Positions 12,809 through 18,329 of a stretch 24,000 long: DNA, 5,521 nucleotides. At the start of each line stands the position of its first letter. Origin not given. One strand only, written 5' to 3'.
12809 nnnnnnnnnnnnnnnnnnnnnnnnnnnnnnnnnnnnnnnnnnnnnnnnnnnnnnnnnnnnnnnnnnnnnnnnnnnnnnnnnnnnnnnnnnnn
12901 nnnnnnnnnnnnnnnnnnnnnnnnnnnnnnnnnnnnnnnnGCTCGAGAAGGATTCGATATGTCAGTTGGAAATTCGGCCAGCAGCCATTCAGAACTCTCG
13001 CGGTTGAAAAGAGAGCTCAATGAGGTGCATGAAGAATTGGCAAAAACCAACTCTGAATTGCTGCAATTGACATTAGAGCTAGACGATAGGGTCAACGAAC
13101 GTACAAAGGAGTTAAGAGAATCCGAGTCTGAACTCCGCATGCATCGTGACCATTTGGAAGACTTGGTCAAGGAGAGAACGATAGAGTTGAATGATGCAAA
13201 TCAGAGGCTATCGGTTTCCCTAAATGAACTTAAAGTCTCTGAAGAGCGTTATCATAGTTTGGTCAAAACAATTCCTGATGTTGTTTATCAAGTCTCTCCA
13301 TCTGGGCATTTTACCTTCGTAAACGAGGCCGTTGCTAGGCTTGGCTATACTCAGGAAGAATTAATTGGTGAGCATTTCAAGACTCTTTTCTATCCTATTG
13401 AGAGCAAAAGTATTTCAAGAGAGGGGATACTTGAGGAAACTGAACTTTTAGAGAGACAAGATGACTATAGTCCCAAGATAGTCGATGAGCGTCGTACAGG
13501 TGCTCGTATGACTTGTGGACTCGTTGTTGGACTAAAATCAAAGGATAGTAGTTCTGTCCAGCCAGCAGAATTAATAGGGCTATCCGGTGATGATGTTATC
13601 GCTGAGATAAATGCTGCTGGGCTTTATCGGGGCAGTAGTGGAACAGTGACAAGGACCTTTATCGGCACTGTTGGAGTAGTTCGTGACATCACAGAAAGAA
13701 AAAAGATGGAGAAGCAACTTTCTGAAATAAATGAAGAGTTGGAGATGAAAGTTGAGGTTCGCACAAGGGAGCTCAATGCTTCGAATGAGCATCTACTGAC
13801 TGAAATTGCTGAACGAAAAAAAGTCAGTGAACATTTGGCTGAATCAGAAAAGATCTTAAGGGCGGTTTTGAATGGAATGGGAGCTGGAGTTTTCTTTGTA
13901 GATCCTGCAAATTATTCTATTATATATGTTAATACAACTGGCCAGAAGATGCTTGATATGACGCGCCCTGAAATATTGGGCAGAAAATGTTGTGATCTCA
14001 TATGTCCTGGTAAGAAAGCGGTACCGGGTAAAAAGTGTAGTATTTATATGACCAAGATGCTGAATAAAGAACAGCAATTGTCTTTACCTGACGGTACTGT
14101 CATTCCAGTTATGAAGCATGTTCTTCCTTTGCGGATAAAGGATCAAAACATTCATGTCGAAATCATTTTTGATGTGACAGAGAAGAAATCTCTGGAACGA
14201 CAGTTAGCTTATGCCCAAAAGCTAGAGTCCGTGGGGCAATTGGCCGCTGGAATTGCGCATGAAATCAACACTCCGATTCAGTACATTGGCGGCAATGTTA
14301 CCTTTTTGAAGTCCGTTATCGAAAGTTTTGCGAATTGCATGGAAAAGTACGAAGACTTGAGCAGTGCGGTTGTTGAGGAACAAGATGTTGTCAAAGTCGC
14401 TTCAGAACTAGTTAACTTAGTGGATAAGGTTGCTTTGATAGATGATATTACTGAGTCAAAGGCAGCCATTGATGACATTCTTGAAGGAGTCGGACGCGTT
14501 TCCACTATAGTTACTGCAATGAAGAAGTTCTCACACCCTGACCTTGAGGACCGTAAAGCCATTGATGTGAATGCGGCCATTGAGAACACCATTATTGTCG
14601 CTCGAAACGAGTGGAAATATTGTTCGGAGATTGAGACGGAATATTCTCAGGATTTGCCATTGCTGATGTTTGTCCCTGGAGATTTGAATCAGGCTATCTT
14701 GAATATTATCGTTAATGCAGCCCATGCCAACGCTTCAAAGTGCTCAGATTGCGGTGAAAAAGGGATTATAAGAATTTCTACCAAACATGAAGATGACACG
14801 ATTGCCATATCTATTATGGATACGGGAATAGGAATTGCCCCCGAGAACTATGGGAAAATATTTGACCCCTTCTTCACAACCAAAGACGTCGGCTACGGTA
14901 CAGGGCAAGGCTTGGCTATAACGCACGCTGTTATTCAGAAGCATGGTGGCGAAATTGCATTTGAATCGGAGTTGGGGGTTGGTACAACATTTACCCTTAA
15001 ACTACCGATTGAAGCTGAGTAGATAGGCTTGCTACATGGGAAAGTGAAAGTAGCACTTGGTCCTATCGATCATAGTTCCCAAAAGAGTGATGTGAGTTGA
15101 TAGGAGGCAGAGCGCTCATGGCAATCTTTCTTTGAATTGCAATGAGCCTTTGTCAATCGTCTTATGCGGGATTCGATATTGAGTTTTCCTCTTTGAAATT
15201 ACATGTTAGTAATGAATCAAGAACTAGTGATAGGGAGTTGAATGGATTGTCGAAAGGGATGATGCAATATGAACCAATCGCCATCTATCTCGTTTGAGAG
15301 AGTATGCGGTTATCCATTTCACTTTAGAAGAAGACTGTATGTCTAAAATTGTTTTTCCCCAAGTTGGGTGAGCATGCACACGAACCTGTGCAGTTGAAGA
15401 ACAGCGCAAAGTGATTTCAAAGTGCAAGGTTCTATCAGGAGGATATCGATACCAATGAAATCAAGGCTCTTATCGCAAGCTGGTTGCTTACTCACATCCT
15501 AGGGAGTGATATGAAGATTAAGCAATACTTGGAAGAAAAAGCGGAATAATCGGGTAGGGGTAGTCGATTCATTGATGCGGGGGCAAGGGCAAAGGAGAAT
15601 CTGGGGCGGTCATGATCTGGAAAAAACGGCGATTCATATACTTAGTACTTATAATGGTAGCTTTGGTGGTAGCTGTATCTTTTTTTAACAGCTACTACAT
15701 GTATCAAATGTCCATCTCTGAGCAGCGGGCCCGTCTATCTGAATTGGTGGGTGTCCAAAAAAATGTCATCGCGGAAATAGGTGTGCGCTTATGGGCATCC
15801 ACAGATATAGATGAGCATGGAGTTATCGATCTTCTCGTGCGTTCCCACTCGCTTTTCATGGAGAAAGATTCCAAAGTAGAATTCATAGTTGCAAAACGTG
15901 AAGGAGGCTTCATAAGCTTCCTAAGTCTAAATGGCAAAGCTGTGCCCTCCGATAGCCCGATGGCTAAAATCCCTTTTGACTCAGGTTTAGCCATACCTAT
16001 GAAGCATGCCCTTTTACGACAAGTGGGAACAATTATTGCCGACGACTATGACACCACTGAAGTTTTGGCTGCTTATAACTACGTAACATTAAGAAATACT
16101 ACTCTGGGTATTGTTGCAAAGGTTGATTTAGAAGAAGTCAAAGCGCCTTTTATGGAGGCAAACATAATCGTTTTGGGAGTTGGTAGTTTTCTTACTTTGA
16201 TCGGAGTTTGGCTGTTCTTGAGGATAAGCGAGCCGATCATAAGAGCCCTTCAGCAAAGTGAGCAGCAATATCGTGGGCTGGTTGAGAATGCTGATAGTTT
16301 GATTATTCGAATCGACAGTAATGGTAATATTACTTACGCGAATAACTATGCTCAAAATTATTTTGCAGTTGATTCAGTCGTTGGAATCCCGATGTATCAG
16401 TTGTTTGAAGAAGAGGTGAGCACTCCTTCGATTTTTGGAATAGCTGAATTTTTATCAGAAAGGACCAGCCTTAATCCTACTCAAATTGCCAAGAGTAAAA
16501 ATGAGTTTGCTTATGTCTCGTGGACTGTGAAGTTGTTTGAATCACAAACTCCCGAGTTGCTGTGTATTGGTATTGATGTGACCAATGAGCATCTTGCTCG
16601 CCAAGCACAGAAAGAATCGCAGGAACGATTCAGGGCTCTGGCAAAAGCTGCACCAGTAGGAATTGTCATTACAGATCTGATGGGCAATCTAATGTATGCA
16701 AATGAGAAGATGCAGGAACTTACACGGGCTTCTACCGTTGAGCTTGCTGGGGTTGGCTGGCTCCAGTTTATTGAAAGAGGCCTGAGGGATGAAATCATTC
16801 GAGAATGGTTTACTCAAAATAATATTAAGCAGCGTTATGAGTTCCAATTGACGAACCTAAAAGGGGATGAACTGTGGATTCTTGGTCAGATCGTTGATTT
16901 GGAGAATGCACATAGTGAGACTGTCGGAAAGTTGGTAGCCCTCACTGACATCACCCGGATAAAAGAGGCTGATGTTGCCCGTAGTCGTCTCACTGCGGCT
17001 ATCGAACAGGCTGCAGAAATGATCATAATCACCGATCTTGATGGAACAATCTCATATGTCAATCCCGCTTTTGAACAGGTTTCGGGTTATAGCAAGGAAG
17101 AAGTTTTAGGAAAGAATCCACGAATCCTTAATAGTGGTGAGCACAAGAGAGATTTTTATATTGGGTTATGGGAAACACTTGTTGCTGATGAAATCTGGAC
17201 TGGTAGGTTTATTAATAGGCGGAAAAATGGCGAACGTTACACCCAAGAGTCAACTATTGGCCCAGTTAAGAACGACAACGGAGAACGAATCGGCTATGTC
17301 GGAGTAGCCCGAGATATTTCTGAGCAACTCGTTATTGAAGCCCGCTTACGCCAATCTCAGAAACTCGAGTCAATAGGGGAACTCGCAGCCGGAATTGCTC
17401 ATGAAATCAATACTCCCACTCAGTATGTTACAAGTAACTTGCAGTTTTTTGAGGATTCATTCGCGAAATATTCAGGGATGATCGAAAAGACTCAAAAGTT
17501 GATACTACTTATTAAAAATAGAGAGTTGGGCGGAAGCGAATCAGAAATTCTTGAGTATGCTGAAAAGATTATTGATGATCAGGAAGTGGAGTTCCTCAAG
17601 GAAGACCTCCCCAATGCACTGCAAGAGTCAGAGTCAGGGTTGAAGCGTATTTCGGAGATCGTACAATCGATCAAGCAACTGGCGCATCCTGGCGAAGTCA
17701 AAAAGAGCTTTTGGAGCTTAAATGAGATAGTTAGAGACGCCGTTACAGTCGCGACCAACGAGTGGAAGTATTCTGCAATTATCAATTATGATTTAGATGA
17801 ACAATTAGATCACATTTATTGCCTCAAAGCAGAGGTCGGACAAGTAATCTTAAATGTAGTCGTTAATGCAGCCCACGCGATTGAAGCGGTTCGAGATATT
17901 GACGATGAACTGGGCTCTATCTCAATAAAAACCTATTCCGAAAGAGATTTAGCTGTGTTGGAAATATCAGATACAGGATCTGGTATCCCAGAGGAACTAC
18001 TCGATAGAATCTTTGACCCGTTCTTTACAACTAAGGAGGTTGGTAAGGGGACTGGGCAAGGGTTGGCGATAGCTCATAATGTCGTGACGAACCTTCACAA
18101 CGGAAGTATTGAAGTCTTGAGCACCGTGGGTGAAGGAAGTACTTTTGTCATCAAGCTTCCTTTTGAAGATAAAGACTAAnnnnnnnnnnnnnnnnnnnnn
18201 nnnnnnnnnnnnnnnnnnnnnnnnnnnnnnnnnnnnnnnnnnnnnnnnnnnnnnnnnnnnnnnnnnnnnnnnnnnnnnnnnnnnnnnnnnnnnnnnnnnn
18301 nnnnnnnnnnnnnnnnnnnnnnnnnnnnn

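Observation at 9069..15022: Sigma-factor-less stressosome operon with GAF- and PocR-type RsbR sensors ending in a histidine kinase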

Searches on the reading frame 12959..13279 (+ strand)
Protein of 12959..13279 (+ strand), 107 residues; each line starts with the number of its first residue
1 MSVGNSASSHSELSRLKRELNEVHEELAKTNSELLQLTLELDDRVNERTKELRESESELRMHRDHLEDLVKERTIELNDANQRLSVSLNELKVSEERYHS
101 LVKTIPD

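Call 87: search_protein_families(library=pfam, proteins=[window:12959-13279:+], max_evalue=10)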
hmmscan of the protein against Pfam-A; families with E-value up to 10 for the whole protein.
seq(107 aa): 37 families (the best 25 are shown)
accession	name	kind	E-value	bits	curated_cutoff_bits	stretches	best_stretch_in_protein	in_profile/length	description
PF23921.1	DUF7260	-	6.5e-05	22.9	27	1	11-106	140-226/242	Domain of unknown function (DUF7260)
PF06818.20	Fez1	-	0.0035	18.3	34.4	1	12-100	11-91/199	Fez1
PF24525.1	TTC3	-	0.01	15.7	27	1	12-105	13-106/250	TTC3, helical domain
PF07464.16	ApoLp-III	-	0.012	16.2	36.3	1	9-90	31-112/146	Apolipophorin-III precursor (apoLp-III)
PF09787.14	Golgin_A5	-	0.041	13.8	31.7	1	6-95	42-134/305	Golgin subfamily A member 5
PF15796.10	KELK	-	0.043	14.8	27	1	47-101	7-61/80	KELK-motif containing domain of MRCK Ser/Thr protein kinase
PF11932.13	DUF3450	-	0.044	13.5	32.6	1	7-84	14-88/241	Protein of unknown function (DUF3450)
PF13863.11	DUF4200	-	0.047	14.5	29.7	1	15-94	17-95/119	Domain of unknown function (DUF4200)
PF15727.10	DUF4678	-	0.089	12.5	27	1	14-83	70-140/381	Domain of unknown function (DUF4678)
PF12325.13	TMF_TATA_bd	-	0.096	13.2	29.1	2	48-104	17-72/115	TATA element modulatory factor 1 TATA binding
PF05384.16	DegS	-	0.11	12.4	27.6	1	12-82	56-126/159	Sensor protein DegS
PF02601.20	Exonuc_VII_L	-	0.12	12.3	35.9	1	9-100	167-261/315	Exonuclease VII, large subunit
PF07889.17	DUF1664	-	0.13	12.8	34.6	1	13-92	43-121/124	Protein of unknown function (DUF1664)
PF18822.6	CdvA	-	0.14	12.6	30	1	44-94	19-69/123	CdvA-like coiled-coil domain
PF04048.20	Sec8_N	-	0.14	12.5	26.8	1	7-38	82-113/142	Exocyst complex component Sec8 N-terminal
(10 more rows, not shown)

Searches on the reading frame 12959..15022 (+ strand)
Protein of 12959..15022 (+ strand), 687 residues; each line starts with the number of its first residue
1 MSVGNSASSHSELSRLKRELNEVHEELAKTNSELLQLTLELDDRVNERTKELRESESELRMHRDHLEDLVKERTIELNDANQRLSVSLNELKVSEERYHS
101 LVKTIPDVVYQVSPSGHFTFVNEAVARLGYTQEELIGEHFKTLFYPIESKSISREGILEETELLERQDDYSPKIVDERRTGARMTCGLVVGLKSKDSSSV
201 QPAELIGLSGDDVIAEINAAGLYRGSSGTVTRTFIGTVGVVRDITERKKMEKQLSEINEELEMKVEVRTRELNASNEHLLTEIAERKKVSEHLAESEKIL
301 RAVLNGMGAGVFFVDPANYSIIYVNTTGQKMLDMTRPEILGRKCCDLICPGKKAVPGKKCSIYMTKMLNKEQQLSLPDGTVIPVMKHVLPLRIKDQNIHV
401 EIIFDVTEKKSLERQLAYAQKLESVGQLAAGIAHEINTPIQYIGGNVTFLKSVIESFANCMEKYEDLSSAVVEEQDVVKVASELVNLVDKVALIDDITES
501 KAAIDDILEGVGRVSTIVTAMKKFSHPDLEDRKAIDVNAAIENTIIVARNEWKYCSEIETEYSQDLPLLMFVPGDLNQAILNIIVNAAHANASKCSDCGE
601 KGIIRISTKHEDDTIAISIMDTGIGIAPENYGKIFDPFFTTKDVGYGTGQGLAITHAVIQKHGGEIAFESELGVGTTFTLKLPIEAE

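Call 5: search_protein_families(library=pfam, proteins=[window:12959-15022:+], max_evalue=0.01)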
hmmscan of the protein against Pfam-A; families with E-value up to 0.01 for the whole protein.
window:12959-15022:+ (687 aa): 11 families
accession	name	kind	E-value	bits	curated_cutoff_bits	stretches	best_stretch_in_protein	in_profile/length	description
PF02518.31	HATPase_c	-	2.9e-23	82.8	26.4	1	575-685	5-110/111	Histidine kinase-, DNA gyrase B-, and HSP90-like ATPase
PF13426.13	PAS_9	-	5.6e-17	62.4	27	2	310-408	3-103/103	PAS domain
PF00989.32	PAS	-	5.4e-12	46.2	22.6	2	300-399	3-104/113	PAS fold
PF08448.16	PAS_4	-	7.7e-09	36.2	23.1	1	104-146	3-46/110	PAS fold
PF13188.13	PAS_8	-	3.7e-07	30.2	21.8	1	300-333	3-35/65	PAS domain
PF14501.12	HATPase_c_5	-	0.00011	22.5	22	1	578-671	8-91/102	GHKL domain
PF13589.12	HATPase_c_3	-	0.00075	20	25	1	576-633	3-52/137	Histidine kinase-, DNA gyrase B-, and HSP90-like ATPase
PF03938.19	OmpH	-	0.00097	19.8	32.4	0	240-297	10-71/141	Outer membrane protein (OmpH-like)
PF00512.31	HisKA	-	0.0024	18.3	26.9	1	426-452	3-29/66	His Kinase A (phospho-acceptor) domain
PF23921.1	DUF7260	-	0.0054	16.6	27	1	11-106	140-226/242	Domain of unknown function (DUF7260)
PF06818.20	Fez1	-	0.0066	17.4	34.4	1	12-104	11-95/199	Fez1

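Call 6: search_protein_families(library=ncbifam, proteins=[window:12959-15022:+], max_evalue=0.01)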
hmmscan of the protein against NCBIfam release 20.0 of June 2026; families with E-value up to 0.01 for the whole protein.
window:12959-15022:+ (687 aa): 89 families (the best 25 are shown)
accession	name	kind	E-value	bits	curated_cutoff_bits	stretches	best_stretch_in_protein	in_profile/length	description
NF008468.0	PRK11360.1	equivalog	2.8e-62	211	646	2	499-686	429-610/616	two-component system sensor histidine kinase AtoS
NF038348.1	T2SS_HK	subfamily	6.9e-61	206.3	450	1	414-684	316-573/574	histidine kinase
NF052574.1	HisKinEspCMyxo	equivalog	4.4e-54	183.9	1200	2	497-683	453-636/785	serine histidine kinase EspC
NF052573.1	HisKinEspAMyxo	equivalog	7.5e-50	169.7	1400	2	496-683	424-610/755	serine histidine kinase EspA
NF047874.1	MASE3_PAS_HK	subfamily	1.4e-39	136.4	560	3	590-685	529-626/655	MASE3 domain-containing sensor histidine kinase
NF007688.0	PRK10364.1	equivalog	6.9e-39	133.9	479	2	498-686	273-453/460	two-component system sensor histidine kinase ZraS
NF046026.1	HisKinCckACaul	equivalog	4.3e-35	121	1000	2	504-686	341-534/678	cell cycle histidine kinase CckA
NF010076.0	PRK13557.1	subfamily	1.5e-34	119.4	631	2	496-685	198-395/540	histidine kinase famiy protein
NF010411.0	PRK13837.1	equivalog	4.2e-34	117.7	647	2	499-685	484-676/828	two-component system VirA-like sensor kinase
NF046020.1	HisKinCckABruc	equivalog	2.8e-33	114.8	1000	2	556-683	571-706/868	cell cycle histidine kinase CckA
NF046044.1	PnpS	equivalog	7.5e-33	114.1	400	2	507-683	213-390/390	two-component system histidine kinase PnpS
NF047466.1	hybrid_RR_LvrB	exception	1.1e-30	107.1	500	2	496-684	183-376/377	hybrid histidine kinase/response regulator LvrB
NF041777.1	sens_FixL_Rhizob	equivalog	5.2e-30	104.5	850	3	575-685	378-482/485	sensor protein FixL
NF053867.1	SprKinKinDBac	equivalog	6e-28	97.5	775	2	509-686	329-499/500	sporulation kinase KinD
NF008302.0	PRK11091.1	equivalog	6.4e-28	97.4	838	3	558-685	380-506/779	aerobic respiration two-component sensor histidine kinase ArcB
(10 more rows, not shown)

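Call 40: search_protein_families(library=pfam, alignment_id=A2, max_evalue=0.001)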
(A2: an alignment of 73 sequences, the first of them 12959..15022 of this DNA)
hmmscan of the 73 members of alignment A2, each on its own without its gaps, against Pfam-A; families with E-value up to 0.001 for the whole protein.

A. member 1, window:12959-15022:+ (687 aa): 8 families
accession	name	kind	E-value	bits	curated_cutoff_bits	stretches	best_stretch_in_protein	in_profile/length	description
PF02518.31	HATPase_c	-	2.9e-23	82.8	26.4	1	575-685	5-110/111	Histidine kinase-, DNA gyrase B-, and HSP90-like ATPase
PF13426.13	PAS_9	-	5.6e-17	62.4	27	2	310-408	3-103/103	PAS domain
PF00989.32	PAS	-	5.4e-12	46.2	22.6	2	300-399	3-104/113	PAS fold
PF08448.16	PAS_4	-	7.7e-09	36.2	23.1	0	104-146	3-46/110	PAS fold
PF13188.13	PAS_8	-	3.7e-07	30.2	21.8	0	300-333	3-35/65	PAS domain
PF14501.12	HATPase_c_5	-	0.00011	22.5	22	1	578-671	8-91/102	GHKL domain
PF13589.12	HATPase_c_3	-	0.00075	20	25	0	576-633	3-52/137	Histidine kinase-, DNA gyrase B-, and HSP90-like ATPase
PF03938.19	OmpH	-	0.00097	19.8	32.4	0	240-297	10-71/141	Outer membrane protein (OmpH-like)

B. families by the number of members that match (of 73 scanned): 33 families (the first 25 are shown)
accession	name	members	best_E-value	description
PF02518.31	HATPase_c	56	1.2e-31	Histidine kinase-, DNA gyrase B-, and HSP90-like ATPase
PF00512.31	HisKA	51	6.1e-24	His Kinase A (phospho-acceptor) domain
PF13426.13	PAS_9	35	3.3e-37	PAS domain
PF08448.16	PAS_4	33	1.6e-34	PAS fold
PF00989.32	PAS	33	8.9e-31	PAS fold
PF13188.13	PAS_8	27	1.8e-27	PAS domain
PF08447.18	PAS_3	23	1.1e-38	PAS fold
PF00072.30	Response_reg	17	6.1e-40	Response regulator receiver domain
PF00990.26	GGDEF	12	4.2e-54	Diguanylate cyclase, GGDEF domain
PF13185.12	GAF_2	12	2.3e-38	GAF domain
PF13581.12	HATPase_c_2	12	7.1e-09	Histidine kinase-like ATPase domain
PF00563.25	EAL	11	2.4e-80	EAL domain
PF01590.32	GAF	11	8.2e-20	GAF domain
PF14501.12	HATPase_c_5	11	9.1e-06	GHKL domain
PF24820.1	Diguanyl_cycl_sensor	7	8.3e-07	Diguanylate cyclase-like sensor domain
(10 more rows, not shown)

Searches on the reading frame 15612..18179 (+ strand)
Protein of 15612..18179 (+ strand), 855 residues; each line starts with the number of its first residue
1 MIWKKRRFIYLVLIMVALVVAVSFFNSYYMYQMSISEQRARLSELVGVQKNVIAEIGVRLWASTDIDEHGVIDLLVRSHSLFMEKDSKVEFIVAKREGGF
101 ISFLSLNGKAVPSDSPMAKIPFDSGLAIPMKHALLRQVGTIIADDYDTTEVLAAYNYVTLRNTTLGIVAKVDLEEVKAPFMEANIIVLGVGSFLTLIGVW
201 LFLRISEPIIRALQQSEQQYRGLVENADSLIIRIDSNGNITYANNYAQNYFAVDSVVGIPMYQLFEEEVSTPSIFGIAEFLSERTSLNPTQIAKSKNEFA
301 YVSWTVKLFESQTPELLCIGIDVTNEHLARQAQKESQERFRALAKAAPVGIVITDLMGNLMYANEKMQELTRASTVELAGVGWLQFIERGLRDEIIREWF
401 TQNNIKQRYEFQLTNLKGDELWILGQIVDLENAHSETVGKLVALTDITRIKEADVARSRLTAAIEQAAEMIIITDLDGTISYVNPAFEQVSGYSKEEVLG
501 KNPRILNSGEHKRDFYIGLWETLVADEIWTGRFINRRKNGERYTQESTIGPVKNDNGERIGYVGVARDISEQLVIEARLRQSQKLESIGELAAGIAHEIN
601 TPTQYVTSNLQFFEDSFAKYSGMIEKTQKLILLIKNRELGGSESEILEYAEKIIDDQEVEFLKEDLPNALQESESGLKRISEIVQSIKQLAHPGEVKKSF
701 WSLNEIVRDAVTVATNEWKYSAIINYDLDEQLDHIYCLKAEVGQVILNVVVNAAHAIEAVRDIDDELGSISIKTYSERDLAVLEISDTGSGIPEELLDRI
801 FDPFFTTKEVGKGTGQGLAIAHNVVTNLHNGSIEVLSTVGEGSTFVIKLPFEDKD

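Call 5: search_protein_families(library=pfam, proteins=[window:15612-18179:+], max_evalue=0.01)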
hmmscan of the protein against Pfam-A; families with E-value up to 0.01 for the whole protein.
window:15612-18179:+ (855 aa): 10 families
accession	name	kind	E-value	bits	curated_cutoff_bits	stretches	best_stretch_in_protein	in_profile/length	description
PF00989.32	PAS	-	2.8e-32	111.5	22.6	3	460-569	3-113/113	PAS fold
PF13426.13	PAS_9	-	4.3e-30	104.5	27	2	469-571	2-103/103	PAS domain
PF08448.16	PAS_4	-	7.2e-25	87.8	23.1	2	465-572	2-108/110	PAS fold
PF13188.13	PAS_8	-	2.1e-24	85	21.8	3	459-502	2-46/65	PAS domain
PF02518.31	HATPase_c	-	7.6e-22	78.3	26.4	1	742-852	6-110/111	Histidine kinase-, DNA gyrase B-, and HSP90-like ATPase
PF08447.18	PAS_3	-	2.8e-10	40.8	25.6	1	481-566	2-89/89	PAS fold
PF21370.4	PAS_GdpP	-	0.00014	22.6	27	0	231-267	16-52/90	Cyclic-di-AMP phosphodiesterase GdpP-like, PAS domain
PF14501.12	HATPase_c_5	-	0.0017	18.7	22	1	755-834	16-87/102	GHKL domain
PF00512.31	HisKA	-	0.0018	18.7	26.9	0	589-615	3-29/66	His Kinase A (phospho-acceptor) domain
PF24820.1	Diguanyl_cycl_sensor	-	0.0035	17.7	28.1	0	351-403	9-60/109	Diguanylate cyclase-like sensor domain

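Call 6: search_protein_families(library=ncbifam, proteins=[window:15612-18179:+], max_evalue=0.01)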
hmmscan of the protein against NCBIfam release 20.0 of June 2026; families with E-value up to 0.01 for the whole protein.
window:15612-18179:+ (855 aa): 84 families (the best 25 are shown)
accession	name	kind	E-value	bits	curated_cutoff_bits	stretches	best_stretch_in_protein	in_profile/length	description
NF008468.0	PRK11360.1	equivalog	2.5e-68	230.9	646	3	677-854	441-611/616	two-component system sensor histidine kinase AtoS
TIGR02938.1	nifL_nitrog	equivalog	4.6e-58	196.9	242.45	3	460-612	6-159/494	nitrogen fixation negative regulator NifL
NF052573.1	HisKinEspAMyxo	equivalog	3.2e-57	194.1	1400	2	664-850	426-610/755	serine histidine kinase EspA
NF052574.1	HisKinEspCMyxo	equivalog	1.1e-55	189.1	1200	2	651-850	443-636/785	serine histidine kinase EspC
NF038348.1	T2SS_HK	subfamily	4.3e-54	183.9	450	1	578-851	317-573/574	histidine kinase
NF010076.0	PRK13557.1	subfamily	4e-45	154.2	631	2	453-621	25-196/540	histidine kinase famiy protein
TIGR00229.1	sensory_box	domain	4e-44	149.8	22.9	3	458-578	5-125/126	PAS domain S-box protein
NF010411.0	PRK13837.1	equivalog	6.6e-43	146.8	647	2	671-854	490-678/828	two-component system VirA-like sensor kinase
NF046020.1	HisKinCckABruc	equivalog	3.6e-41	140.9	1000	2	741-850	587-706/868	cell cycle histidine kinase CckA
NF041777.1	sens_FixL_Rhizob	equivalog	1.8e-35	122.5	850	2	668-853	304-483/485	sensor protein FixL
NF046044.1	PnpS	equivalog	9.2e-35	120.4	400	2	678-850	218-390/390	two-component system histidine kinase PnpS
NF046026.1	HisKinCckACaul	equivalog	9e-34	116.6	1000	2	672-852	343-533/678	cell cycle histidine kinase CckA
NF007688.0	PRK10364.1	equivalog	2.1e-32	112.5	479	2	678-852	287-452/460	two-component system sensor histidine kinase ZraS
NF047874.1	MASE3_PAS_HK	subfamily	2.5e-32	112.5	560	4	729-852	507-626/655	MASE3 domain-containing sensor histidine kinase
NF053867.1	SprKinKinDBac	equivalog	5.4e-32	110.9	775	1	675-852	329-498/500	sporulation kinase KinD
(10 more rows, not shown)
